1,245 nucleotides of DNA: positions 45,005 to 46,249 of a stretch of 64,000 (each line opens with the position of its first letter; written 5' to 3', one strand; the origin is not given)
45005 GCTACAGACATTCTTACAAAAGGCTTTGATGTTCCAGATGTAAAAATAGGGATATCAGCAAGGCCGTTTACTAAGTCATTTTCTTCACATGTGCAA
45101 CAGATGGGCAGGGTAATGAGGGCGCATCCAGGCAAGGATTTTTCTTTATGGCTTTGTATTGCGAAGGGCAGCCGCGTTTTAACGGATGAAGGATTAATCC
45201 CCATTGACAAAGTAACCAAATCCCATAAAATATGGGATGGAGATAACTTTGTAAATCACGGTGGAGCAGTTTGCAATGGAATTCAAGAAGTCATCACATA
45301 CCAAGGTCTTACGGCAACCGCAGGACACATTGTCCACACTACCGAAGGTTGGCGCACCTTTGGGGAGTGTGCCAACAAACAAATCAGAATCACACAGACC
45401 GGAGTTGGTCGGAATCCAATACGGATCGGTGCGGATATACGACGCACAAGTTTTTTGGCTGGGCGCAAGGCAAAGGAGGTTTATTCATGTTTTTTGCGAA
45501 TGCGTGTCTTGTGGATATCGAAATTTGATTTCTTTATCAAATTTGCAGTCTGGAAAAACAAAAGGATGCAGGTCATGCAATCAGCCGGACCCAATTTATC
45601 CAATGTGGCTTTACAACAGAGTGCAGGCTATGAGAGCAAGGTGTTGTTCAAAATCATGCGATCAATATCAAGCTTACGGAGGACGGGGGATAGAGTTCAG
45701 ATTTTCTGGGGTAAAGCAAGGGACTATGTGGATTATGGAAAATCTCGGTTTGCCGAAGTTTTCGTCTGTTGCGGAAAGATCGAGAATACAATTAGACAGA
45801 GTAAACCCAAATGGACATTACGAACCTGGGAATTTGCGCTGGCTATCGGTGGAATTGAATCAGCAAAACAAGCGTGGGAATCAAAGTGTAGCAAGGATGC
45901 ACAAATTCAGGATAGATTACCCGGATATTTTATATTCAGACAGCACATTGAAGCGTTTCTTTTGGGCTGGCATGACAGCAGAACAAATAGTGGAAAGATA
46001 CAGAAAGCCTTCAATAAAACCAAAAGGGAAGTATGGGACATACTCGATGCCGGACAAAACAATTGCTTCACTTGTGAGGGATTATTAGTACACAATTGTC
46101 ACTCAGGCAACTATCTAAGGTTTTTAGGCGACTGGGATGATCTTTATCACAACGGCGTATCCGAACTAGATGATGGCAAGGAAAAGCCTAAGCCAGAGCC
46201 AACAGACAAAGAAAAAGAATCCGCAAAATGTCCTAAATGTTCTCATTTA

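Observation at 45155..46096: Helicase intein whose homing-endonuclease-like gene sits in a different reading frame; two same-strand frames stay open for ~270 codons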

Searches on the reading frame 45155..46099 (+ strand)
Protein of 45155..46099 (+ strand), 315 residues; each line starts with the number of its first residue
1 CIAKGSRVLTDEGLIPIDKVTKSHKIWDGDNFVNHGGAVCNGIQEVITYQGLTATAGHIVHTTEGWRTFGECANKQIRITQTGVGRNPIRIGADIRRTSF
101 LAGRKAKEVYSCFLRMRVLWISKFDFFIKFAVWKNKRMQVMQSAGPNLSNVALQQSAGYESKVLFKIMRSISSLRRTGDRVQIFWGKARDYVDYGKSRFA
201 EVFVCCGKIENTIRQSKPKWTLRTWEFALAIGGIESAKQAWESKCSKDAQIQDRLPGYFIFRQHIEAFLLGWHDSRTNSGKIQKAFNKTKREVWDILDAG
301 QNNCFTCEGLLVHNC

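Call 3: search_protein_families(library=pfam, proteins=[window:45261-46088:+, window:45155-46096:+], max_evalue=1)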
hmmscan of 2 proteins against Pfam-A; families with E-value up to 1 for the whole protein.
window:45261-46088:+ (275 aa): 0 families

window:45155-46096:+ (314 aa): 0 families

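Call 4: search_protein_families(library=phrogs, proteins=[window:45261-46088:+, window:45155-46096:+], max_evalue=0.01)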
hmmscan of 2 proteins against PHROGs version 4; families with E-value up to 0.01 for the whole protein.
window:45261-46088:+ (275 aa): 5 families
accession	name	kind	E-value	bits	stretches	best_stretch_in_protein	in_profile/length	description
phrog_374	-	DNA, RNA and nucleotide metabolism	7.5e-21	75.5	1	73-207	217-355/617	HNH endonuclease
phrog_3377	-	DNA, RNA and nucleotide metabolism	7.4e-16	59.6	1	117-246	14-139/196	HNH endonuclease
phrog_8790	-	DNA, RNA and nucleotide metabolism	1e-13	52.8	1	111-215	24-114/241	restriction endonuclease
phrog_2081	-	DNA, RNA and nucleotide metabolism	9.1e-07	29.3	1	117-207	105-198/433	HNH endonuclease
phrog_28742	-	unknown function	0.00045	21.4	1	120-208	26-109/165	-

window:45155-46096:+ (314 aa): 1 family
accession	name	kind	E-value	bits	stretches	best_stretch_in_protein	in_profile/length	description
phrog_26005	-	unknown function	2.2e-13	51.3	1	20-80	118-178/310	-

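Call 6: search_dna_similar(query=window:45261-46088:+, collection=phages, mode=protein, max_rows=40)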
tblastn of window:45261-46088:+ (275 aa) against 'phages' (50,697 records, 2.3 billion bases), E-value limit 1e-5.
Records with a match: 413; places in all: 427; records where one place covers at least 80% of the query: 7.
Best place of each record, by identity: <60% 413.
By first word of the organism name: Staphylococcus 168; Salmonella 93; Enterococcus 33; Streptococcus 20; Polaribacter 17; Escherichia 13; Acinetobacter 13; Vibrio 12; Bacillus 9; Synechococcus 8; and 15 more.
By host as written in the record: Staphylococcus aureus 59; - 38; Salmonella enterica subsp. enterica serovar Enteritidis 27; Staphylococcus sp. 16; Polaribacter sp. HaHaR_3_91 11; Salmonella enterica subsp. enterica serovar Typhimurium 10; Salmonella enterica serovar Enteritidis 9; Enterococcus faecalis 8; and 129 more.
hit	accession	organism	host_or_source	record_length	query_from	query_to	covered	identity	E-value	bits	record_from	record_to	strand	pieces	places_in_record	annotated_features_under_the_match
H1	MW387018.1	Gardnerella phage vB_Gva_AB1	Gardnerella vaginalis P680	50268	12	274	96%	33.2%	1e-33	134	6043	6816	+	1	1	DNA polymerase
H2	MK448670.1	Streptococcus phage Javan113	Streptococcus constellatus SK1060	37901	34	265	84%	31.9%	1e-26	114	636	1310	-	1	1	DNA polymerase I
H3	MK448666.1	Streptococcus phage Javan101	Streptococcus constellatus C1050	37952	34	265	84%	31.9%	1e-26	114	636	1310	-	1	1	DNA polymerase I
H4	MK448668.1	Streptococcus phage Javan107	Streptococcus constellatus C818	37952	34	265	84%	31.9%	1e-26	114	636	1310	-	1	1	DNA polymerase I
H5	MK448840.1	Streptococcus phage Javan104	Streptococcus constellatus C232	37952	34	265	84%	31.9%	1e-26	114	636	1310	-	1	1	DNA polymerase I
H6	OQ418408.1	Streptococcus phage PhiSdyV1524-fexAoptrA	Streptococcus dysgalactiae subsp. ...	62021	44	265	81%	32.8%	1e-25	111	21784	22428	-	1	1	DNA polymerase I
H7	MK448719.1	Streptococcus phage Javan255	Streptococcus himalayensis HTS2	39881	34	265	84%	29.9%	2e-24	108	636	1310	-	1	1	DNA polymerase I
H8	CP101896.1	Klebsiella phage GArcari-2022b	Klebsiella pneumoniae strain 4011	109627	10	213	74%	28.4%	8e-8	59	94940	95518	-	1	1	record has no annotation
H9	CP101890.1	Klebsiella phage GArcari-2022a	Klebsiella pneumoniae strain 9362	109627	10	213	74%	28.4%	8e-8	59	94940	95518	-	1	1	record has no annotation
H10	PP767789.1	Clostridioides phage phiCDKH02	Clostridioides difficile CD500-12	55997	14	205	70%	27.5%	5e-10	66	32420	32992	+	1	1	deoxyuridine 5'-triphosphate nucleotidohydrolase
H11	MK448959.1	Streptococcus phage Javan488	Streptococcus pyogenes M1_GAS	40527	45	248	74%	25.8%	6e-11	68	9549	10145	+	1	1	hypothetical protein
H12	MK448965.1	Streptococcus phage Javan506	Streptococcus pyogenes MGAS2096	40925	45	248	74%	25.8%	6e-11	68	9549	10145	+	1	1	hypothetical protein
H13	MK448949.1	Streptococcus phage Javan460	Streptococcus pyogenes ERR111889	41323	45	248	74%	25.8%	6e-11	68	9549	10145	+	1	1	hypothetical protein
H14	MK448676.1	Streptococcus phage Javan131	Streptococcus dysgalactiae ERR085008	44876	45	248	74%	25.3%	1e-9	65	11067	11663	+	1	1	hypothetical protein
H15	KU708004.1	Pseudomonas phage phiAH14a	Pseudomonas sp. ANT_H14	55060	49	246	72%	25.6%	5e-6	54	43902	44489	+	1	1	hypothetical protein (x2)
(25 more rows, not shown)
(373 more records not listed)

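Call 7: get_annotated_region(hit=H1, flank=3000)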
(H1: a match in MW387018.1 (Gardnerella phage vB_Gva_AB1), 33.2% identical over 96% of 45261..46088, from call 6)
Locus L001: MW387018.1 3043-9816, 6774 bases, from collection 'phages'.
description: Gardnerella phage vB_Gva_AB1, complete genome.
organism: Gardnerella phage vB_Gva_AB1 (NCBI taxid 2800706)
taxonomy: Viruses; Duplodnaviria; Heunggongvirae; Uroviricota; Caudoviricetes
host: Gardnerella vaginalis P680; source: bacteria isolated from woman's vagina; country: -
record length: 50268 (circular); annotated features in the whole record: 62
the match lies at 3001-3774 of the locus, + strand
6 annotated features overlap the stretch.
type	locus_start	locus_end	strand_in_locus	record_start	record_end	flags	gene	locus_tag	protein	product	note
CDS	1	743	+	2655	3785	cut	-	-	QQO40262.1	DUF2800 domain-containing protein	ORF6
CDS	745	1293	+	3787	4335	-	-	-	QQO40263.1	DUF2815 family protein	ORF7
CDS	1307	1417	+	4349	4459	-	-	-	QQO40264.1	hypothetical protein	ORF8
CDS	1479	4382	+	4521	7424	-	-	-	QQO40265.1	DNA polymerase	ORF9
CDS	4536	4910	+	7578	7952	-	-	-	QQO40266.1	hypothetical protein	ORF10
CDS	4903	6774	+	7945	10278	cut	-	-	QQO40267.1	hypothetical protein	ORF11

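Call 8: get_annotated_region(hit=H2, flank=3000)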
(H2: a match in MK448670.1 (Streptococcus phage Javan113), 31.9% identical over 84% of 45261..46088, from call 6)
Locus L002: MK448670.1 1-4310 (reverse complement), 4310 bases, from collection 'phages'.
description: Streptococcus phage Javan113, complete genome.
organism: Streptococcus phage Javan113 (NCBI taxid 2547983)
taxonomy: Viruses; Duplodnaviria; Heunggongvirae; Uroviricota; Caudoviricetes
host: Streptococcus constellatus SK1060; source: -; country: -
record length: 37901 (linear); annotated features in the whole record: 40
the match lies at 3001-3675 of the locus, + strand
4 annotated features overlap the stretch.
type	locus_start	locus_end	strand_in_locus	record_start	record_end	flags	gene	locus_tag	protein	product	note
CDS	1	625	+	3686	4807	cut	-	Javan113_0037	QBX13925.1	hypothetical protein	-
CDS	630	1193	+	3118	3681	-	-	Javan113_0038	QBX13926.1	hypothetical protein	-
CDS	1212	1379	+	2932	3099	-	-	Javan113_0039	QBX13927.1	hypothetical protein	FIG01115957: hypothetical protein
CDS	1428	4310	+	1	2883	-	-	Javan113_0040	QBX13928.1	DNA polymerase I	-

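Call 24: find_related_loci(query=A1, collection=viral_contigs, flank=3000)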
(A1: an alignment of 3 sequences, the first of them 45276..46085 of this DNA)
Query A1 (270 aa) in viral_contigs; peptide patterns used: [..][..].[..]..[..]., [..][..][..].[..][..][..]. (x = any residue, [..] = any of these).
127 stretches matched a pattern; 52 encode a relative of the query (tblastn E <= 1e-3); 52 distinct loci.
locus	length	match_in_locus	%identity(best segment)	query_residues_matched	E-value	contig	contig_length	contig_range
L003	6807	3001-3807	87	1-269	1e-164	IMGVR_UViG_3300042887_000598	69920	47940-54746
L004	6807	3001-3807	87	1-269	1e-164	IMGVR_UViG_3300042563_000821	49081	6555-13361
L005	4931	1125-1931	80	1-269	7e-155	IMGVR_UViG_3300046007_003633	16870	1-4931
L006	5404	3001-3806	71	1-269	1e-116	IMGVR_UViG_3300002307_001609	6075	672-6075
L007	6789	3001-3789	53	1-269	3e-92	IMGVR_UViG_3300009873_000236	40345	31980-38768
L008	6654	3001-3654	42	39-269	7e-55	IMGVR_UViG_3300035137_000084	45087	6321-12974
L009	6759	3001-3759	34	7-264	3e-38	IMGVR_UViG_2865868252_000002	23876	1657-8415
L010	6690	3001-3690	35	33-269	5e-38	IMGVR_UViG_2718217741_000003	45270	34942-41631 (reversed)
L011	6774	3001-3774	33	7-269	2e-37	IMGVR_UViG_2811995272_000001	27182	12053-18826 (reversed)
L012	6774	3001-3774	33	7-269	2e-37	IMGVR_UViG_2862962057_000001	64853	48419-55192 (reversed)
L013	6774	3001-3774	33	7-269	2e-37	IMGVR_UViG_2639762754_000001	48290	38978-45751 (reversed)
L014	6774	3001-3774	33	7-269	8e-37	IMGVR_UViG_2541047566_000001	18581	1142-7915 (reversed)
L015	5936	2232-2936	32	29-269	1e-36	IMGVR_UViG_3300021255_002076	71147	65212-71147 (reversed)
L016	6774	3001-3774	33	7-269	8e-37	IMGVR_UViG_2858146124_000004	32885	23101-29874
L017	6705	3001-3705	33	29-269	8e-36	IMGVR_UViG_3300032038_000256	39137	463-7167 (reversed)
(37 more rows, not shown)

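Call 25: find_related_loci(query=A1, collection=genome_contigs, flank=3000)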
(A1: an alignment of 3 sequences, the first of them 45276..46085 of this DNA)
Query A1 (270 aa) in genome_contigs; peptide patterns used: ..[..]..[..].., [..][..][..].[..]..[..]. (x = any residue, [..] = any of these).
288 stretches matched a pattern; 164 encode a relative of the query (tblastn E <= 1e-3); the best 80 are kept; 80 distinct loci.
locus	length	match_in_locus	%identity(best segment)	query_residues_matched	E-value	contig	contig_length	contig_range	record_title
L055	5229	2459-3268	100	1-270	0e+0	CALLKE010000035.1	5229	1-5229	MAG TPA_asm: uncultured Pedobacter sp. isolate SRR6231204_bin.61_CONCOCT_v1.1_MAG genome assembly, contig: ERZ650296.257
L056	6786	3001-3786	49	1-268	5e-80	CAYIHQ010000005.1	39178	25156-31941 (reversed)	MAG TPA_asm: uncultured Ignavibacteriaceae bacterium isolate ERP119705_co22_105 genome assembly, contig: NODE_791_length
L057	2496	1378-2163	49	1-268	3e-81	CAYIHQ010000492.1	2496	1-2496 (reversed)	MAG TPA_asm: uncultured Ignavibacteriaceae bacterium isolate ERP119705_co22_105 genome assembly, contig: NODE_32792_leng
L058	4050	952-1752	36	2-270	5e-47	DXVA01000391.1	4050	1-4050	MAG TPA_asm: Lentisphaeria bacterium isolate HRGM_Genome_2866 HRGM_Genome_2866_391, whole genome shotgun sequence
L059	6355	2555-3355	36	2-270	7e-47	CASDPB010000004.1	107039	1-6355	uncultured Lentisphaeria bacterium isolate SI.A25.metabat-bins.189 genome assembly, contig: SI.A25.metabat-bins.189.fa_k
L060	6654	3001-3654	39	42-269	2e-44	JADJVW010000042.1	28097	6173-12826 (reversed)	MAG: Candidatus Caldilinea saccharophila isolate Hjor_MAXAC.079_sub tig00019875-10-279990, whole genome shotgun sequence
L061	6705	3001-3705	36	30-269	1e-42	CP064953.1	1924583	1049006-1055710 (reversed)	Actinomycetaceae bacterium zg-1166 chromosome, complete genome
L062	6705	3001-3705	37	30-269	4e-42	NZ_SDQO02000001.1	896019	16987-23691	Corynebacterium silvaticum strain KL0182 KL0182_contig_1, whole genome shotgun sequence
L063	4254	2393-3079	36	29-264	2e-40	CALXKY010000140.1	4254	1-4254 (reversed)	MAG: uncultured Spirochaetaceae bacterium isolate BRZ_FG__bin46 genome assembly, contig: BRZ_FG__NODE_27682_length_4254_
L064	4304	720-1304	39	33-243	6e-39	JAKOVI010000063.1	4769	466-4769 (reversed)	MAG: Bacillota bacterium isolate JPNG_maxbin.050 k201_669209, whole genome shotgun sequence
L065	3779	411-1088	35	29-261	8e-39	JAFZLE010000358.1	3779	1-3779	MAG: Clostridia bacterium isolate RGIG7867 Water_buffalos_Reticulum-4__c956542, whole genome shotgun sequence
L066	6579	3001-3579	40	44-243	6e-39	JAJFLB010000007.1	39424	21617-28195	MAG: Gammaproteobacteria bacterium isolate OFTM78 OFTM78_6, whole genome shotgun sequence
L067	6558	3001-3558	38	44-244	3e-38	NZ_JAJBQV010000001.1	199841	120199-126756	Megasphaera elsdenii strain MSK.21.52 IFLJIGJF_1, whole genome shotgun sequence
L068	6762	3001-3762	36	2-260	2e-38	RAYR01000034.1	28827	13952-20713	Bacterium 0.1xD8-71 strain 0.1xD8-71 Scaffold30_1, whole genome shotgun sequence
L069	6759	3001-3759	34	7-264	4e-38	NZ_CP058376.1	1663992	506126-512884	Gardnerella sp. KA00225 chromosome, complete genome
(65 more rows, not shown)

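Call 34: search_protein_families(library=ncbifam, proteins=[window:45155-46096:+, window:45276-46088:+], max_evalue=1)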
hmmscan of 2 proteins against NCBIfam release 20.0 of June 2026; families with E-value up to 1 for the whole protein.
window:45155-46096:+ (314 aa): 0 families

window:45276-46088:+ (270 aa): 0 families

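Call 36: search_solved_structures(query=window:45276-46085:+, max_evalue=10, show_alignments=2)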
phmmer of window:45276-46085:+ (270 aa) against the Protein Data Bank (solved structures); distinct sequences matched with E-value up to 10: 2.
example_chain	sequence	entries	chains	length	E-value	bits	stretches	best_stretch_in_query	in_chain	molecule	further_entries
3jud_A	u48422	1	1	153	1.3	11.2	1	40-141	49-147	AIG2-like domain-containing protein 1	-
5fj8_I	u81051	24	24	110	1.5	11.1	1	76-120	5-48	DNA-DIRECTED RNA POLYMERASE III SUBUNIT RPC10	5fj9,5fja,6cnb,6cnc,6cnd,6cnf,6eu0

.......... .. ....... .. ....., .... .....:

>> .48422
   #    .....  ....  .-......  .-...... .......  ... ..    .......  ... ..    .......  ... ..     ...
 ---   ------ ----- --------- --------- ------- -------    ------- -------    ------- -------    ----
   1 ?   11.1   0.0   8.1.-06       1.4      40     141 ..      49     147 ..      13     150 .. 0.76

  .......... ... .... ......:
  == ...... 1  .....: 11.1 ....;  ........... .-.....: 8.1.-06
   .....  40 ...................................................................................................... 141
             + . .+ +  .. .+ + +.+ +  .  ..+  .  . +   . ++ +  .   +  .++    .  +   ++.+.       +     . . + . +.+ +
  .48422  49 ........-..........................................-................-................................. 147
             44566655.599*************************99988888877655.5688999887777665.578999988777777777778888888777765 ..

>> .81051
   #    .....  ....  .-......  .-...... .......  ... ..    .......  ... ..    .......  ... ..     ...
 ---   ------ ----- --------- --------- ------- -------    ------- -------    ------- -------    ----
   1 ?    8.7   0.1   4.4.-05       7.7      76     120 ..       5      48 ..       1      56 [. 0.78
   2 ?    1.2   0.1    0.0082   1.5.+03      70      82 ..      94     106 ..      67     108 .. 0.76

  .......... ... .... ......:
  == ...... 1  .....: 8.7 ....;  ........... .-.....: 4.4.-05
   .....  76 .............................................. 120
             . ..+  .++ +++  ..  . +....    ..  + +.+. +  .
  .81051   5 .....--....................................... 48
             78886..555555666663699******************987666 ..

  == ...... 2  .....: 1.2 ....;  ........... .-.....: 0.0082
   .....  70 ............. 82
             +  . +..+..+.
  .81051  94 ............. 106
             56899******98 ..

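Call 54: search_solved_structures(query=A3, max_evalue=5, show_alignments=3)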
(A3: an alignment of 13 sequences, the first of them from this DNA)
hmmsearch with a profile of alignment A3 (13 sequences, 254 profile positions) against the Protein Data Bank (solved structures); distinct sequences matched with E-value up to 5: 2.
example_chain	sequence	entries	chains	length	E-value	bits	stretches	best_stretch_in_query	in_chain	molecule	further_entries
2ctu_A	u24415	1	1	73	1.3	11.5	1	67-97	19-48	Zinc finger protein 483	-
4jja_A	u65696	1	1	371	1.4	11.3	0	145-171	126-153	hypothetical protein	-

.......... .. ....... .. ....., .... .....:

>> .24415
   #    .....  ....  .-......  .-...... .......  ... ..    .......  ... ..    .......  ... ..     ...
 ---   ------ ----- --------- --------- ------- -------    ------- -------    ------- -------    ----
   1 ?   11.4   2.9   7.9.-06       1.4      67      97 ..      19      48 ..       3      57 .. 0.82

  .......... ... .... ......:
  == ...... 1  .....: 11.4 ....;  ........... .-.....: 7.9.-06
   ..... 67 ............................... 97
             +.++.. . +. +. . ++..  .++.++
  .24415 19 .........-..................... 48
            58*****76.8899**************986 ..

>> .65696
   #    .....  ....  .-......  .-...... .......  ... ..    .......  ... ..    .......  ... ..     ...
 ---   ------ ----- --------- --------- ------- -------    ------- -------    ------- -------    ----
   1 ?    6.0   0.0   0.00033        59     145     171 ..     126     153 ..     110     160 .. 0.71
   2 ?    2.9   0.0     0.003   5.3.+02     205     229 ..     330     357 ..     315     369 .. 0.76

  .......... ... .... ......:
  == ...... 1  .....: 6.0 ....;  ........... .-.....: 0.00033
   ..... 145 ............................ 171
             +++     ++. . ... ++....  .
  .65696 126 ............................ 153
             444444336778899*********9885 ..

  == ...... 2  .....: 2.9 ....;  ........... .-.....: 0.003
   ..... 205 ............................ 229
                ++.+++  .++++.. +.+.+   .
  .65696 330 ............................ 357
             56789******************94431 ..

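Call 55: find_homologous_proteins(query=A3, max_evalue=0.00001)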
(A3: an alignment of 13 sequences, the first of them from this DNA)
Query A3 (13 sequences) (270 aa, profile of the alignment): 1073 proteins with E <= 0.00001 among 2937 candidates; the best 120 are listed.
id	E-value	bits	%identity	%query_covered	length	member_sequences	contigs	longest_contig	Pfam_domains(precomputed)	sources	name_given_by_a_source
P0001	1.2e-114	400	35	70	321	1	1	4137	-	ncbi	-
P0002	2.7e-106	373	51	99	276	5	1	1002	-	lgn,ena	-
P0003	2.3e-104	366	84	100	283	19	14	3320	-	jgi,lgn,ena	jgi:hypothetical protein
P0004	2.9e-104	366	81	100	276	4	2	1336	-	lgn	-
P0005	3.5e-104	366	81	100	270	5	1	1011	-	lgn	-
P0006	4.7e-104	365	83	100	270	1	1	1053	-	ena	-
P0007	1.9e-103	363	80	99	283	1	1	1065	-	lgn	-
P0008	2.1e-103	363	80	100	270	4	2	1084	-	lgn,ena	-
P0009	8.9e-103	361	53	98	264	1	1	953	-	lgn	-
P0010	1.1e-102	361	52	100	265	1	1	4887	-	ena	-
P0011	1.7e-102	360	86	100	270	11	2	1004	-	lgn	-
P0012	1.8e-102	360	52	100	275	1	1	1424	-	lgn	-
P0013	5.0e-102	359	54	99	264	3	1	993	-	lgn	-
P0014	7.8e-102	358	79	100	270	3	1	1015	-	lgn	-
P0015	9.4e-102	358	49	99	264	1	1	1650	-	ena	-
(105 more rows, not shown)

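Call 58: find_homologous_proteins(query=window:45155-46099:+, max_evalue=0.001)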
Query window:45155-46099:+ (315 aa): 23 proteins with E <= 0.001 among 403 candidates.
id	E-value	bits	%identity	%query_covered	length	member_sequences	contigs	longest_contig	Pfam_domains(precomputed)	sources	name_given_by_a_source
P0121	2.1e-118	414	58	100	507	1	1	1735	-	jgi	jgi:hypothetical protein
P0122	5.8e-118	412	60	100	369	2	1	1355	-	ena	-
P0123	3.3e-111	390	57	100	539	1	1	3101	-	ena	-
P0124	1.5e-63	233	73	37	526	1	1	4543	PF00271.38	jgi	jgi:hypothetical protein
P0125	2.4e-52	197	48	63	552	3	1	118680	PF00270.36,PF18766.8,PF00271.38,PF04851.22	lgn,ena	-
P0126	1.1e-51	194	37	100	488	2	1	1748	-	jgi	jgi:hypothetical protein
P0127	3.4e-47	180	38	100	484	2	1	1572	-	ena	-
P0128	1.7e-44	171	36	100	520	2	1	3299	-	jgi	jgi:hypothetical protein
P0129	4.7e-44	169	36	100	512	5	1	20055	PF00476.27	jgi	jgi:DNA polymerase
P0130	1.6e-34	138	31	100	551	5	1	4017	PF00271.38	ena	-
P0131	1.7e-34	138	32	100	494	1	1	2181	-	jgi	jgi:hypothetical protein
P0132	5.0e-30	123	70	26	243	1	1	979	-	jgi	-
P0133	7.9e-27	113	66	28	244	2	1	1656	-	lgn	-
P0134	1.8e-20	92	51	20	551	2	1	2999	PF00476.27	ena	-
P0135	2.6e-20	91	55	27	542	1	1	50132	PF00270.36,PF04851.22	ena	-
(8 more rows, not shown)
